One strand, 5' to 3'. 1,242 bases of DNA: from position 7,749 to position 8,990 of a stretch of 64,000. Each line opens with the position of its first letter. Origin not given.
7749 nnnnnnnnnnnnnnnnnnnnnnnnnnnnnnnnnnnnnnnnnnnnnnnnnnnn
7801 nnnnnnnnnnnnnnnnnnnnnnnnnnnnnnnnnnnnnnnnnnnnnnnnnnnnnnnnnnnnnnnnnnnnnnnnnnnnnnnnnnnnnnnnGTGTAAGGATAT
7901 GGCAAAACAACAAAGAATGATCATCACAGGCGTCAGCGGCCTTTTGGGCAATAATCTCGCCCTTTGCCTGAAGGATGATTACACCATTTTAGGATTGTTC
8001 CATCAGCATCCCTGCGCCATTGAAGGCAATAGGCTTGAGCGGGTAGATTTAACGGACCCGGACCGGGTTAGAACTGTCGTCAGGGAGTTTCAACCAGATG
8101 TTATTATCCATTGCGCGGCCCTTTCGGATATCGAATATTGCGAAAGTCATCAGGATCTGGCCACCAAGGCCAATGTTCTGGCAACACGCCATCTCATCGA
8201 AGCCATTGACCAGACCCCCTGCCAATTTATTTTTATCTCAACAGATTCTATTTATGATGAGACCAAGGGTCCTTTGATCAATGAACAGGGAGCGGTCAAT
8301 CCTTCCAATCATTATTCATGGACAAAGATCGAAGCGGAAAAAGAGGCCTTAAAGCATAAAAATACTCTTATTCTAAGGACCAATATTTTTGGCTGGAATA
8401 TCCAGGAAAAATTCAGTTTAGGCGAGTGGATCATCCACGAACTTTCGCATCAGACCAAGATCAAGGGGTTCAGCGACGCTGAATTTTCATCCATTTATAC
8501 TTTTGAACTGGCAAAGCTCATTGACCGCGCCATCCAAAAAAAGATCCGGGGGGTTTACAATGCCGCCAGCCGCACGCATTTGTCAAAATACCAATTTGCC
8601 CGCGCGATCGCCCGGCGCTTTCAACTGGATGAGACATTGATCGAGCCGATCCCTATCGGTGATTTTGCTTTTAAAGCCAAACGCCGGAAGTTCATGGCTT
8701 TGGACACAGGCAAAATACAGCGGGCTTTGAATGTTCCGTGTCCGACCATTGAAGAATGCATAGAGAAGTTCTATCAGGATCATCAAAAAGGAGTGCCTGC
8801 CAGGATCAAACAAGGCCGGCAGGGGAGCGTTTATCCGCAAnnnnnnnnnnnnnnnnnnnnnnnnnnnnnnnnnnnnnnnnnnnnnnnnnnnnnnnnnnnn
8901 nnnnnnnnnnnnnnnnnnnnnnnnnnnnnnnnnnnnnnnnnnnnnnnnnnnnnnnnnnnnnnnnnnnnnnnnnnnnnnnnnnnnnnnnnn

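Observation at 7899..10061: RmlD-like 4-ketoreductase fused to PseC aminotransferase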

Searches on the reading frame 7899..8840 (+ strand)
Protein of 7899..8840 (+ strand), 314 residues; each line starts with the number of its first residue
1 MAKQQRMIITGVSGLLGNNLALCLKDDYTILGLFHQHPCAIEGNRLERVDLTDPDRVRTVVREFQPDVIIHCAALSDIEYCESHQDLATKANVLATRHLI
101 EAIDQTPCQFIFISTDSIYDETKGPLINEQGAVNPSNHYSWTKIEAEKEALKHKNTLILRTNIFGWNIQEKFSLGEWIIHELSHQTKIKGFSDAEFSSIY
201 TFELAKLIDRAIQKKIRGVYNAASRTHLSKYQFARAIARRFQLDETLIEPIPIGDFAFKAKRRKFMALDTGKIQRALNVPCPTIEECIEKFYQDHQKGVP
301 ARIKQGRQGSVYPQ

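Call 11: search_solved_structures(query=window:7899-8840:+, max_evalue=0.001, show_alignments=3)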
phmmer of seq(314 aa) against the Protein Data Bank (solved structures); distinct sequences matched with E-value up to 0.001: 49.
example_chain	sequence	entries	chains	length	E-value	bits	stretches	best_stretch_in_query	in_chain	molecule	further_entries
2ggs_A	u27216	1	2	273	1.3e-23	86.9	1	6-280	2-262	273aa long hypothetical dTDP-4-dehydrorhamnose reductase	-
4ndn_E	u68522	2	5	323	1.6e-20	76.7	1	5-274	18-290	Methionine adenosyltransferase 2 subunit beta | Isoform 2 of Methionine adenosyltransferase 2 subunit beta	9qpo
4ktt_E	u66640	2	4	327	1.7e-20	76.7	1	5-274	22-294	Methionine adenosyltransferase 2 subunit beta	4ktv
2ydx_A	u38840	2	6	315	1.8e-20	76.6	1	5-274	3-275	METHIONINE ADENOSYLTRANSFERASE 2 SUBUNIT BETA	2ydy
30gd_E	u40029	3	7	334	1.9e-20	76.6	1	5-274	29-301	Isoform 1 of Methionine adenosyltransferase 2 subunit beta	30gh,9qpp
3sc6_A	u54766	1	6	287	1.6e-19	73.5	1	3-294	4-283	dTDP-4-dehydrorhamnose reductase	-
1vl0_A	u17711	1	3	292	6.3e-19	71.5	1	45-269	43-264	DTDP-4-dehydrorhamnose reductase, rfbD ortholog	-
9gpi_D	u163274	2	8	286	8e-19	71.2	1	6-273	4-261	dTDP-4-dehydrorhamnose reductase, putative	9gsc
5u9c_A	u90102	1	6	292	7.6e-15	58.1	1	3-262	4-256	dTDP-4-dehydrorhamnose Reductase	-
8g22_A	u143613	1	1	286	3.5e-14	56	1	7-294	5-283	dTDP-4-dehydrorhamnose reductase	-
4wpg_A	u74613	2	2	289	6e-13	51.9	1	46-295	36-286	dTDP-4-dehydrorhamnose reductase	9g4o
1kbz_A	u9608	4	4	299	1.1e-09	41.1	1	50-162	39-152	dTDP-glucose oxidoreductase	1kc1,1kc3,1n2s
2pk3_A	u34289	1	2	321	2.2e-09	40.2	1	5-143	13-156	GDP-6-deoxy-D-lyxo-4-hexulose reductase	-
4lw8_A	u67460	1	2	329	4.8e-09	39.1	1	5-151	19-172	Putative epimerase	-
5k4t_A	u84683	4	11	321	9.8e-09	38.1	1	5-147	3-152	L-threonine 3-dehydrogenase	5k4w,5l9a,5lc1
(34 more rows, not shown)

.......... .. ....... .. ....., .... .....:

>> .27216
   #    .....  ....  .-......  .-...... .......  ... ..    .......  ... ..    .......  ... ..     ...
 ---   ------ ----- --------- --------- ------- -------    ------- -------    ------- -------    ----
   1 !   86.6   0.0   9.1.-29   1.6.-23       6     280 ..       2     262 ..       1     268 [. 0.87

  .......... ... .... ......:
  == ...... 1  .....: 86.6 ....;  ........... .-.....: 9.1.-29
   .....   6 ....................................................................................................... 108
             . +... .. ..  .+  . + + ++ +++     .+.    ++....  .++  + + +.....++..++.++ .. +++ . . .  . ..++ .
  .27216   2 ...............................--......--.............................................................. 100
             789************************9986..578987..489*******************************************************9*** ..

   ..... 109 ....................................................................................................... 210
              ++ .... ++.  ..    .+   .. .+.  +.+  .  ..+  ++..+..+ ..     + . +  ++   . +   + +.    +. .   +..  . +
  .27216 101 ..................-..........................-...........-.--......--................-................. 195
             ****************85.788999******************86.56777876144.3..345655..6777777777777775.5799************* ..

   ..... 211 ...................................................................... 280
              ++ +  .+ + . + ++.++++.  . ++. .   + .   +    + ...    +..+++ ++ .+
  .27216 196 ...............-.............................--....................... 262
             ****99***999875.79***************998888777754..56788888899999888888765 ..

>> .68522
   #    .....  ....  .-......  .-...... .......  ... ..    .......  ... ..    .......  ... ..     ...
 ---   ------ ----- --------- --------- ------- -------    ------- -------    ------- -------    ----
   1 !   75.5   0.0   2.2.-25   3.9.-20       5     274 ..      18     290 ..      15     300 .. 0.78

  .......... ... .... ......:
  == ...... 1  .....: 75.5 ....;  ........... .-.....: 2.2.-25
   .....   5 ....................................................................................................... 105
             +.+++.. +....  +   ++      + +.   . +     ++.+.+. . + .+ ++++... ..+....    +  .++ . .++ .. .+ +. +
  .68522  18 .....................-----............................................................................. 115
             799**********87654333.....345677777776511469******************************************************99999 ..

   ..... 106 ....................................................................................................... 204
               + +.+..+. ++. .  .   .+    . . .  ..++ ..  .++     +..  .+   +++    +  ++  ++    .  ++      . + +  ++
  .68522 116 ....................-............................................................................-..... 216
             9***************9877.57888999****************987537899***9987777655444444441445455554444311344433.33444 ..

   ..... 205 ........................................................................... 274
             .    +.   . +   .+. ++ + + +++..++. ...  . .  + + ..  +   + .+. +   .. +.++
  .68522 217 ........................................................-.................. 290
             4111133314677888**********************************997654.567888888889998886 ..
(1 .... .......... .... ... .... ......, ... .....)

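Call 24: find_related_loci(query=A1, collection=genome_contigs, flank=10000)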
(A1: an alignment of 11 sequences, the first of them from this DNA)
Query A1 (300 aa) in genome_contigs; peptide patterns used: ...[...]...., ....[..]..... (x = any residue, [..] = any of these).
250 stretches matched a pattern; 183 encode a relative of the query (tblastn E <= 1e-3); the best 80 are kept; 80 distinct loci.
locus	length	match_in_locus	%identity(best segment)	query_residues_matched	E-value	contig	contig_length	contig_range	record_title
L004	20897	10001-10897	71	1-300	2e-148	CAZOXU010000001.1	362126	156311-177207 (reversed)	MAG TPA_asm: uncultured Planctomycetales bacterium isolate SRP278252_co2_25 genome assembly, contig: NODE_15_length_3621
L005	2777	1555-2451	50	1-300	3e-109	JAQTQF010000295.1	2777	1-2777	MAG: Phycisphaerae bacterium isolate STB_133 NODE_155554_length_2777_cov_2.233585_Sandtown_B, whole genome shotgun seque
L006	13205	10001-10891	53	4-300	4e-103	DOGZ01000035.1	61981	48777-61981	MAG TPA_asm: Candidatus Omnitrophota bacterium isolate UBA10174 contig_45254, whole genome shotgun sequence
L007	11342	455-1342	49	4-299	3e-101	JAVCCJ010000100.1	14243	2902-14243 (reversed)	MAG: Candidatus Zapsychrus exili isolate MAG_3300035698_1555 Ga0374944_168766, whole genome shotgun sequence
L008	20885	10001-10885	51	4-299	4e-100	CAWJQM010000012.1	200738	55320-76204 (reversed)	MAG: uncultured delta proteobacterium isolate MFD02979.bin.2.91 genome assembly, contig: contig_33532, whole genome shot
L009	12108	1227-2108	51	6-300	1e-97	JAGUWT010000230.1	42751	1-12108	MAG: Thermodesulfovibrionales bacterium isolate DeMMO4_11 c_000000045609, whole genome shotgun sequence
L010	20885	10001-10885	49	4-299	7e-97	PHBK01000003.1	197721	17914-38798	MAG: Deltaproteobacteria bacterium HGW-Deltaproteobacteria-12 bjp_ig2069_scaffold_54, whole genome shotgun sequence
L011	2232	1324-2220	46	1-300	2e-100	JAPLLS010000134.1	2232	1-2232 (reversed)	MAG: Candidatus Omnitrophota bacterium isolate LacPavin_0920_SED3_MAG_47_10 LacPavin_0920_SED3_scaffold_3546081, whole g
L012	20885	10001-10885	50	4-299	2e-96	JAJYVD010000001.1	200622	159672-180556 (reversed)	MAG: Nitrospirae bacterium isolate FK1.bin72 NODE_53_length_200622_cov_15.388863, whole genome shotgun sequence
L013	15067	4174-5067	47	2-300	5e-96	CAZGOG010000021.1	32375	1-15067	MAG TPA_asm: uncultured Planctomycetia bacterium isolate binchicken_co334_259 genome assembly, contig: NODE_2227_length_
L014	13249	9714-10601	48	4-300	8e-96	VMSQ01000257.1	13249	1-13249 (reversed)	MAG: Desulfobacteraceae bacterium isolate S3_36 k141_110420, whole genome shotgun sequence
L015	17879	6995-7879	48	5-300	5e-95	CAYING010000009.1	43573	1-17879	MAG TPA_asm: uncultured Planctomycetales bacterium isolate ERP119705_co25_670 genome assembly, contig: NODE_318_length_4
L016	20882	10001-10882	47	6-300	2e-95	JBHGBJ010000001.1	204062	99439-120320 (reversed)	MAG: Thermodesulfobacteriota bacterium isolate SBS.BIN.12 SBSBIN12_contig_1, whole genome shotgun sequence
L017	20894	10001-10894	47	3-300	2e-95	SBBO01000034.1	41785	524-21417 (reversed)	MAG: Planctomycetales bacterium isolate Bin_37_8 Hy_contig36596, whole genome shotgun sequence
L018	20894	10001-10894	46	2-300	7e-94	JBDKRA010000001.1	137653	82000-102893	MAG: Phycisphaerae bacterium isolate 5_bin.122 c_000000006099, whole genome shotgun sequence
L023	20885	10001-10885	48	4-299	6e-93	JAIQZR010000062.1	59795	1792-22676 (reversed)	MAG: Candidatus Scalindua sp. isolate OFTM180 OFTM180_61, whole genome shotgun sequence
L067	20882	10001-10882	41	3-299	2e-76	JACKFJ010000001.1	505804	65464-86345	MAG: Candidatus Omnitrophota bacterium isolate HK-STAS-OMNI-2 HK-STAS-OMNI-2_1, whole genome shotgun sequence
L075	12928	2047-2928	38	5-298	7e-69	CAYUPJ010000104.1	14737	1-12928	MAG TPA_asm: uncultured Anaerolineae bacterium isolate binchicken_co91_444 genome assembly, contig: NODE_4799_length_147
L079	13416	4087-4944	38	7-291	2e-62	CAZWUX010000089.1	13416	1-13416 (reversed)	MAG TPA_asm: uncultured Anaerolineae bacterium isolate SRP214966_co2_211 genome assembly, contig: NODE_7557_length_13416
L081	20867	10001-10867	36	6-298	1e-59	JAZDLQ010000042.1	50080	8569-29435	MAG: archaeon isolate MEGAHIT-group-0.609 k141_4618953, whole genome shotgun sequence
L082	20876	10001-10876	35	7-298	6e-59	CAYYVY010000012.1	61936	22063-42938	MAG TPA_asm: uncultured Anaerolineaceae bacterium isolate SRP214966_co2_133 genome assembly, contig: NODE_424_length_619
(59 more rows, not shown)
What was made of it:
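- Tried and rejected: The single genome_contigs scan was already used (call 24).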

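Call 25: search_protein_representatives(protein=window:7899-8840:+)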
Query: 314 residues. Proteins with E-value up to 0.001 (for the whole library): 32526; up to 1e-10: 10559; up to 1e-30: 1003. The best 150 are listed.
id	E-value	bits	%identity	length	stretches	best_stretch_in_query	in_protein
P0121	4.2e-92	325.0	51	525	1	7-307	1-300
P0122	8.5e-84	297.7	48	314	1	4-296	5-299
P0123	4.2e-81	288.9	44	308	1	3-298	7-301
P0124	2.7e-78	279.7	43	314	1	3-304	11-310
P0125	1.1e-77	277.7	45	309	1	4-299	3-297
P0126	1.1e-74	267.9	42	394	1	4-308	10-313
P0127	2.3e-74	266.8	42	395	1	3-307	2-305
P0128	3.0e-70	253.2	43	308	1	4-305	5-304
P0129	4.2e-68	246.2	39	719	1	5-305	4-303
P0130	5.1e-68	245.9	41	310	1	6-304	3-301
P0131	9.2e-66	238.5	40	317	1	7-304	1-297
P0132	1.5e-65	237.8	42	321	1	4-305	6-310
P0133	2.3e-65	237.2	40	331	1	3-304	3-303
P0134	3.0e-65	236.8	42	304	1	3-295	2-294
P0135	5.1e-64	232.8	46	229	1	5-227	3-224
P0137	7.9e-62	225.6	37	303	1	6-306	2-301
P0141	4.7e-60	219.8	40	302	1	5-306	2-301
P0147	1.4e-55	205.1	35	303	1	5-293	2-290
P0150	3.7e-55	203.7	38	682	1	31-309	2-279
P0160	1.8e-52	194.9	34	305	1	5-305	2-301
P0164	3.8e-52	193.8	38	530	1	7-305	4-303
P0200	1.3e-49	185.5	37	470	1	7-307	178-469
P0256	4.5e-46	173.8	34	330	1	5-304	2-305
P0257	5.7e-46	173.5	35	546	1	7-305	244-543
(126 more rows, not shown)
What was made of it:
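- On PseB-partner RmlD-like SDR family (uncharacterised; defined in this analysis): Stand-alone representatives score 170-325 bits, against 87 bits for the best PDB RmlD (calls 11, 25).
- (3) The N-domain belongs to a large family: 1003 representative clusters score E<=1e-30, and about nine in ten of the best 150 are stand-alone proteins of 260-330 aa (call 25).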

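Call 37: search_solved_structures(query=A1, max_evalue=0.00001, show_alignments=0)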
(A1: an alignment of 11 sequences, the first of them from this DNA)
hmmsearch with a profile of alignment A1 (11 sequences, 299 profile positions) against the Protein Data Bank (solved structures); distinct sequences matched with E-value up to 0.00001: 111 (the best 60 are shown).
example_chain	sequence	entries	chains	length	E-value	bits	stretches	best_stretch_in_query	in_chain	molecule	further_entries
2ggs_A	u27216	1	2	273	1e-38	136.6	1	6-283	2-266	273aa long hypothetical dTDP-4-dehydrorhamnose reductase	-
3sc6_A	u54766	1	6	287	5.4e-37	130.9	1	3-293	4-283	dTDP-4-dehydrorhamnose reductase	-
4ndn_E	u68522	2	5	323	6.3e-36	127.4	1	4-274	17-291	Methionine adenosyltransferase 2 subunit beta | Isoform 2 of Methionine adenosyltransferase 2 subunit beta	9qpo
4ktt_E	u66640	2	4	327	6.7e-36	127.3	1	4-274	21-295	Methionine adenosyltransferase 2 subunit beta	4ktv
2ydx_A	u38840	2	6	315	7.1e-36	127.2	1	4-274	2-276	METHIONINE ADENOSYLTRANSFERASE 2 SUBUNIT BETA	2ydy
30gd_E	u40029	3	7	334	7.2e-36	127.2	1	4-274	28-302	Isoform 1 of Methionine adenosyltransferase 2 subunit beta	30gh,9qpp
1vl0_A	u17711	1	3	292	1.7e-34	122.7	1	4-268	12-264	DTDP-4-dehydrorhamnose reductase, rfbD ortholog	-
9gpi_D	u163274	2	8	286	8.7e-32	113.8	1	5-275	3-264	dTDP-4-dehydrorhamnose reductase, putative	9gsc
8g22_A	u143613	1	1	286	4.6e-30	108.1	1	6-292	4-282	dTDP-4-dehydrorhamnose reductase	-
4wpg_A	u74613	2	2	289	3e-28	102.2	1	7-292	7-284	dTDP-4-dehydrorhamnose reductase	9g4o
5u9c_A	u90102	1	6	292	1.9e-27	99.6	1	3-261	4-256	dTDP-4-dehydrorhamnose Reductase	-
1kbz_A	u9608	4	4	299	8.5e-18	67.9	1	50-290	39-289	dTDP-glucose oxidoreductase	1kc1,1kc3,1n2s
6vlo_A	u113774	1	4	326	4.3e-17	65.5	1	4-240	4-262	Putative dTDP-D-glucose 4,6-dehydratase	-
2pk3_A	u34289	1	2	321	6.5e-17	65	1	5-145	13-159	GDP-6-deoxy-D-lyxo-4-hexulose reductase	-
8ctr_A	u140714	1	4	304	2.4e-16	63.1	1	50-290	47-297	dTDP-4-dehydrorhamnose reductase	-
6bwl_A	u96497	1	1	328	2.4e-10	43.4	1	44-151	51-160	Pal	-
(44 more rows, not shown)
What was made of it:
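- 7914..8780 (+): N-terminal RmlD-like extended-SDR domain (residues 6-294); proposed NAD(P)H-dependent C4-ketoreductase. Landmarks: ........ at 7926-7949, T115 at 8241-8243, Y139 at 8313-8315, K143 at 8325-8327. Best PDB matches are RmlD (2ggs, 3sc6) and MAT2B (calls 11, 37).
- MAT2B, a non-catalytic relative, also ranks among the best PDB matches (calls 11, 37). MAT2B chains are among the top PDB sequence matches (77 bits with the single sequence, 127 bits with the profile; calls 11, 37).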

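Call 41: search_protein_families(library=pfam, proteins=[L082:8985-9986:+, L082:9917-10918:+, L082:10915-11994:+, L082:11991-13130:+, L082:15234-16004:+, L082:16053-17027:+, L082:17028-18056:+, L075:4068-5213:+, L075:5080-6231:+, L075:52-1047:+], max_evalue=0.0001)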
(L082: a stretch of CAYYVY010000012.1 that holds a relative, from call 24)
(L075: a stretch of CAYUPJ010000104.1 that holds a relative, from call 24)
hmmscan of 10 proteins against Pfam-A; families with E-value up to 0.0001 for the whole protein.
L082:8985-9986:+ (333 aa): 10 families
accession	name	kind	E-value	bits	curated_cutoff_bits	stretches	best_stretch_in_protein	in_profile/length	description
PF02719.21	Polysacc_synt_2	-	7.9e-99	331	20.2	1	8-280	1-292/293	Polysaccharide biosynthesis protein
PF01370.27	Epimerase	-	5.2e-25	88.7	20.9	1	8-219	1-232/240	NAD dependent epimerase/dehydratase family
PF01073.25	3Beta_HSD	-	1.1e-15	57.9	22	1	9-138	1-126/280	3-beta hydroxysteroid dehydrogenase/isomerase family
PF16363.11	GDP_Man_Dehyd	-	4.9e-13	49.7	27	1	9-129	1-131/332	GDP-mannose 4,6 dehydratase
PF04321.23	RmlD_sub_bind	-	6.7e-11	42.2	27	1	8-178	3-159/287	RmlD substrate binding domain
PF13460.12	NAD_binding_10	-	2.2e-10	41.1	27.2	1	12-131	1-102/184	NAD(P)H-binding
PF05368.20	NmrA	-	4.1e-07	30.3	27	1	5-123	2-103/298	NmrA-like family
PF07993.18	NAD_binding_4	-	1.3e-06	28.3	20.1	0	10-133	1-142/258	Male sterility protein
PF00106.31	adh_short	-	7.6e-06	26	26.6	1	6-169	1-181/195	short chain dehydrogenase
PF08659.16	KR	-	1.7e-05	25.2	22.6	1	8-87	3-92/180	KR domain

L082:9917-10918:+ (333 aa): 5 families
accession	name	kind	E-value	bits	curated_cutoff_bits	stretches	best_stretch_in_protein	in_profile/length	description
PF04321.23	RmlD_sub_bind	-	4.7e-54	183.8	27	1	28-315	2-283/287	RmlD substrate binding domain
PF01370.27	Epimerase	-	2.6e-22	79.9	20.9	1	29-243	1-238/240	NAD dependent epimerase/dehydratase family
PF16363.11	GDP_Man_Dehyd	-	5.2e-12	46.3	27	1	30-258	1-261/332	GDP-mannose 4,6 dehydratase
PF02719.21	Polysacc_synt_2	-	3.5e-11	43.3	20.2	1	67-244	57-227/293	Polysaccharide biosynthesis protein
PF07993.18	NAD_binding_4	-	4.4e-09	36.3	20.1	1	87-182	88-203/258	Male sterility protein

L082:10915-11994:+ (359 aa): 2 families
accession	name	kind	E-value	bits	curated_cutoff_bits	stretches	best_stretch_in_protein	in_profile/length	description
PF03102.20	NeuB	-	2.8e-65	220.6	22.1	1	39-282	1-240/241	NeuB family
PF08666.17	SAF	-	6.5e-10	39.9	21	1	298-356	2-62/63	SAF domain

L082:11991-13130:+ (379 aa): 6 families
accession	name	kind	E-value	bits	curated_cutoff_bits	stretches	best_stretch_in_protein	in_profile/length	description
PF00534.26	Glycos_transf_1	-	5.1e-29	101.4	26.4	1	184-341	13-171/172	Glycosyl transferases group 1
PF13692.12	Glyco_trans_1_4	-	3.6e-23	82.8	27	1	189-326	5-140/142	Glycosyl transferases group 1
PF13439.12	Glyco_transf_4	-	1.7e-17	64.4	28.5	1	16-167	10-169/170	Glycosyltransferase Family 4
PF13579.12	Glyco_trans_4_4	-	4.9e-16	59.9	29.7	1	15-163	8-158/158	Glycosyl transferase 4-like domain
PF13524.12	Glyco_trans_1_2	-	9.7e-14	52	25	1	207-358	4-144/144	Glycosyl transferase-like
PF13477.12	Glyco_trans_4_2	-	1.6e-07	32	23.4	1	2-138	1-137/139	Glycosyl transferase 4-like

L082:15234-16004:+ (256 aa): 2 families
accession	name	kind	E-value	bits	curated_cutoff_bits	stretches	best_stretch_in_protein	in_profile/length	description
PF02348.25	CTP_transf_3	-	4.5e-39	134.9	22.6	1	14-186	1-170/217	Cytidylyltransferase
PF12804.13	NTP_transf_3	-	1.9e-10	41.6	27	1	20-150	11-135/160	MobA-like NTP transferase domain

L082:16053-17027:+ (324 aa): 0 families

L082:17028-18056:+ (342 aa): 1 family
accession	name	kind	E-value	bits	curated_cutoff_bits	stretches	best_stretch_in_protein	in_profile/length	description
PF00535.33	Glycos_transf_2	-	1.5e-11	45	23.3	1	40-138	10-108/168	Glycosyl transferase family 2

L075:4068-5213:+ (381 aa): 6 families
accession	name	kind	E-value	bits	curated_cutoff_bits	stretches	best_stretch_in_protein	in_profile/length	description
PF00534.26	Glycos_transf_1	-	2.5e-33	115.5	26.4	1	189-349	6-168/172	Glycosyl transferases group 1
PF13692.12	Glyco_trans_1_4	-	2.7e-31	109.2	27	1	201-339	6-142/142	Glycosyl transferases group 1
PF13477.12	Glyco_trans_4_2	-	8.5e-14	52.3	23.4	1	8-148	1-138/139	Glycosyl transferase 4-like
PF13439.12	Glyco_transf_4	-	1.9e-11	44.7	28.5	1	25-177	13-169/170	Glycosyltransferase Family 4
PF13579.12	Glyco_trans_4_4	-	1.8e-09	38.6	29.7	1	27-171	14-156/158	Glycosyl transferase 4-like domain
PF13524.12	Glyco_trans_1_2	-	2.5e-07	31.2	25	1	223-368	9-143/144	Glycosyl transferase-like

L075:5080-6231:+ (383 aa): 3 families
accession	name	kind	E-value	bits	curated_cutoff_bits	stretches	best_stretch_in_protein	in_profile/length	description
PF22725.1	GFO_IDH_MocA_C3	-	1.5e-27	96.5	27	1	176-298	4-124/124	GFO/IDH/MocA C-terminal domain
PF02894.22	GFO_IDH_MocA_C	-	9.2e-22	78.4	22.9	1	177-375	1-216/218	Oxidoreductase family, C-terminal alpha/beta domain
PF01408.29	GFO_IDH_MocA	-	3.8e-21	76.4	24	1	49-164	1-119/120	Oxidoreductase family, NAD-binding Rossmann fold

L075:52-1047:+ (331 aa): 2 families
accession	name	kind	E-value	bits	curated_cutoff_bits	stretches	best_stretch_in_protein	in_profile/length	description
PF14524.12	Wzt_C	-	4.8e-08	33.5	30.4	1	179-280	9-108/143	Wzt C-terminal domain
PF00005.33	ABC_tran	-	3.9e-06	27.9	25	1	10-85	69-135/137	ABC transporter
